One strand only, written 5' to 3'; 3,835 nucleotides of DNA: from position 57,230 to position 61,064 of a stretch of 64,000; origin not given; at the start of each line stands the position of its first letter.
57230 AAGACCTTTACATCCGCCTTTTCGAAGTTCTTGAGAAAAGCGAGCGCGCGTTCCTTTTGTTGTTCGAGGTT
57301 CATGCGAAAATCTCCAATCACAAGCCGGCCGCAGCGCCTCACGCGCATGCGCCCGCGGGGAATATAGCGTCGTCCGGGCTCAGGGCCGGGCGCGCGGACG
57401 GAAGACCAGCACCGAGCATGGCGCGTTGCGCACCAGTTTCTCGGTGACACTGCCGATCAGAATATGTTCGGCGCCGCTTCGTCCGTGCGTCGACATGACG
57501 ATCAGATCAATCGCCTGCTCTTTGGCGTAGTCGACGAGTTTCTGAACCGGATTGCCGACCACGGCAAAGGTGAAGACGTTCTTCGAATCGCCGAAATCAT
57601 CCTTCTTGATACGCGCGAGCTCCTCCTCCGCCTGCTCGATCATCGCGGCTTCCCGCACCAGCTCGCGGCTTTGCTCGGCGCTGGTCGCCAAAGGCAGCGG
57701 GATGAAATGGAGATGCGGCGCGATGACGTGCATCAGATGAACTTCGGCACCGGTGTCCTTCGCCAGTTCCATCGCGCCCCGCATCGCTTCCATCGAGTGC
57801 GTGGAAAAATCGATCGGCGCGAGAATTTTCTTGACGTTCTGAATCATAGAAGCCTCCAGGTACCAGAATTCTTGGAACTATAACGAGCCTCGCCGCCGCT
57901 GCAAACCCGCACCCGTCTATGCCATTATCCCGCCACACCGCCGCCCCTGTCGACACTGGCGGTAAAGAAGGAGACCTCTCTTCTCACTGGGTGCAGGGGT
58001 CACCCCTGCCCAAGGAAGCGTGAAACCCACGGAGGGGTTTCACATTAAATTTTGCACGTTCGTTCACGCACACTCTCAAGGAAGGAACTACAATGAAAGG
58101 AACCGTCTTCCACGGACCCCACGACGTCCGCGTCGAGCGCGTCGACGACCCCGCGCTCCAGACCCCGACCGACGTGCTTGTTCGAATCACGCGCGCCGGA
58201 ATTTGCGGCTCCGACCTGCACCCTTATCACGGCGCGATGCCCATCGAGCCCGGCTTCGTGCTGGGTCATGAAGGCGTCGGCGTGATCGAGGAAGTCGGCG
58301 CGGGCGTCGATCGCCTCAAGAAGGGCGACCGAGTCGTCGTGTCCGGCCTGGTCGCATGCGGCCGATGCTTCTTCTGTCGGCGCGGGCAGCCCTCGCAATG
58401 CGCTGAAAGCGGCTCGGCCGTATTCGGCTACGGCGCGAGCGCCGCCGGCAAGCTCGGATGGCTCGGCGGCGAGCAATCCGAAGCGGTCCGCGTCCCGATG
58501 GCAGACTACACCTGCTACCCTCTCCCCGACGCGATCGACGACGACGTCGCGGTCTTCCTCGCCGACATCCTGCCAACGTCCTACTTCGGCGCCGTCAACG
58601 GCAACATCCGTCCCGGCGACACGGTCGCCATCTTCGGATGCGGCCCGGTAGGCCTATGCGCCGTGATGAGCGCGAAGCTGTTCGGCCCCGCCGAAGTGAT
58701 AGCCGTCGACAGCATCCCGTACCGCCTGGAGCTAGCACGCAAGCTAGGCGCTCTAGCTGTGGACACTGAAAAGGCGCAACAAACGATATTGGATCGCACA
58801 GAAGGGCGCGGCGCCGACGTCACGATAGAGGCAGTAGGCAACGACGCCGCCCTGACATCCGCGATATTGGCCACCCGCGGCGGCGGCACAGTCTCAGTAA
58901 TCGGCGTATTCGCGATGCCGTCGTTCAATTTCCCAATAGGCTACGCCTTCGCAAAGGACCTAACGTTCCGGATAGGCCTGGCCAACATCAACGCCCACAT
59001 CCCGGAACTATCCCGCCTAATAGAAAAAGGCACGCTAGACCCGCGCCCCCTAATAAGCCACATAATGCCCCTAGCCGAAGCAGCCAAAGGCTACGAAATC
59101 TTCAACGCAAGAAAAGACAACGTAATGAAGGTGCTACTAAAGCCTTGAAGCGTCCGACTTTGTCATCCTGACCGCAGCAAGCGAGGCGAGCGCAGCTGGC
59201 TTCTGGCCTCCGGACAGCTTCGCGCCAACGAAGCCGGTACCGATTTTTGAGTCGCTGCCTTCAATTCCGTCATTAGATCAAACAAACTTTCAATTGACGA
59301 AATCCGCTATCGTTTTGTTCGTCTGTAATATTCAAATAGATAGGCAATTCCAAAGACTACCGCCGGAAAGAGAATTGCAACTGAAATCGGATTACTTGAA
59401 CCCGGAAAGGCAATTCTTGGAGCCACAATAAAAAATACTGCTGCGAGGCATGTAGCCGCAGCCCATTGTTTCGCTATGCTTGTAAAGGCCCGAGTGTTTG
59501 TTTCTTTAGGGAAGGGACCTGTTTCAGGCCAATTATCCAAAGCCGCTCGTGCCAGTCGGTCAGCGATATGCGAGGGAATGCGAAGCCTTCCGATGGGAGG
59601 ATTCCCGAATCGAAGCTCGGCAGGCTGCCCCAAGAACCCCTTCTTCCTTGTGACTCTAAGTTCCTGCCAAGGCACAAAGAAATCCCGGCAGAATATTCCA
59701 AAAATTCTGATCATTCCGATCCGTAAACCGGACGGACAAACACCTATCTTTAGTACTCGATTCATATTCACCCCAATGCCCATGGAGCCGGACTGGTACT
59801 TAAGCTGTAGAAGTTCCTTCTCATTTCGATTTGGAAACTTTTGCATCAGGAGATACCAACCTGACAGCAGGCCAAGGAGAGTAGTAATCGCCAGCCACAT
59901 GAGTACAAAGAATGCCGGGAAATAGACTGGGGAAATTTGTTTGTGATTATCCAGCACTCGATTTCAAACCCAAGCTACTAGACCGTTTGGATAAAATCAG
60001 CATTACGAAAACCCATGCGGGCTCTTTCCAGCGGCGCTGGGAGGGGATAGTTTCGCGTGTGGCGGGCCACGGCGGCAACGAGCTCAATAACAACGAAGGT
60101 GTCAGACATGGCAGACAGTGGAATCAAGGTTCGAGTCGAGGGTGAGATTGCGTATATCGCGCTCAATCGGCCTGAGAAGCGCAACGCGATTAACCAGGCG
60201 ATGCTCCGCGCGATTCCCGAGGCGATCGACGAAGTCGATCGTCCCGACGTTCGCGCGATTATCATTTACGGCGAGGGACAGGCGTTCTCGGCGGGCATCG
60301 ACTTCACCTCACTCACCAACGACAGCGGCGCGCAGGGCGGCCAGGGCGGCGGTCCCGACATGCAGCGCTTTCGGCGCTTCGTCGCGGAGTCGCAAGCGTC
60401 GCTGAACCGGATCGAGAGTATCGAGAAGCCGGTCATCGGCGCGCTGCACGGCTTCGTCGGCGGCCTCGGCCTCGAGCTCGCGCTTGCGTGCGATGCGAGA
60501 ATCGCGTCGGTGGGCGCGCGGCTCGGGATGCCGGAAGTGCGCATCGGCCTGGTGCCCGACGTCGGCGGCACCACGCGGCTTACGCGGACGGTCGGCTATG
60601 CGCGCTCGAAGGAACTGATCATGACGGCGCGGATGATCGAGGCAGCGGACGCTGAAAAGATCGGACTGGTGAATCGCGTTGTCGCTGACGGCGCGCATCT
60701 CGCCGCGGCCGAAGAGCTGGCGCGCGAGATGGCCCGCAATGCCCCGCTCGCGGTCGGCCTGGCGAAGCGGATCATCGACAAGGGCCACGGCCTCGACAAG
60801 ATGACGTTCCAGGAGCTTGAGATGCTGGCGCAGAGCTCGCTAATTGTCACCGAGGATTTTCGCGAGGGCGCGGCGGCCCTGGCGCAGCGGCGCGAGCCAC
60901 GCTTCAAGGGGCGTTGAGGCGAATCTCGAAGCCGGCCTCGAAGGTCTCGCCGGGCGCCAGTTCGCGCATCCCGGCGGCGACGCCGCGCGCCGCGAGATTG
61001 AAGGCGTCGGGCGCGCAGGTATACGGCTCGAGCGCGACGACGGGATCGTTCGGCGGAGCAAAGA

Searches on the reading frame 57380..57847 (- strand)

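Call 8: search_protein_families(library=pfam, proteins=[window:57380-57847:-])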
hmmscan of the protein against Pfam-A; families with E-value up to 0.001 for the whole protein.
window:57380-57847:- (155 aa): 1 family
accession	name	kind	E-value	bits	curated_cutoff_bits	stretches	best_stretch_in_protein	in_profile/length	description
PF00582.32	Usp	-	8e-35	120.9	24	1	5-150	2-141/141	Universal stress protein family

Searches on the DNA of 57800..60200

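Call 62: search_rna_families(source=window, start=57800, end=60200, threshold=evalue, max_evalue=1)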
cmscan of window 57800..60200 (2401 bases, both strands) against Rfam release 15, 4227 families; matches with E-value up to 1: 0.
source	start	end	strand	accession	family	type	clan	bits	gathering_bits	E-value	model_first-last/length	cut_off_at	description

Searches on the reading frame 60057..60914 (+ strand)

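Call 8: search_protein_families(library=pfam, proteins=[window:60057-60914:+])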
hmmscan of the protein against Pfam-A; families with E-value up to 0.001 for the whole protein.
window:60057-60914:+ (286 aa): 2 families
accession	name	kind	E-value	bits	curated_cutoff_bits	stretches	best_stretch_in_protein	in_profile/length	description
PF00378.25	ECH_1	-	2.3e-50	171.7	27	1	28-285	3-250/251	Enoyl-CoA hydratase/isomerase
PF16113.10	ECH_2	-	3.6e-38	132.3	27.2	1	32-222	2-185/335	Enoyl-CoA hydratase/isomerase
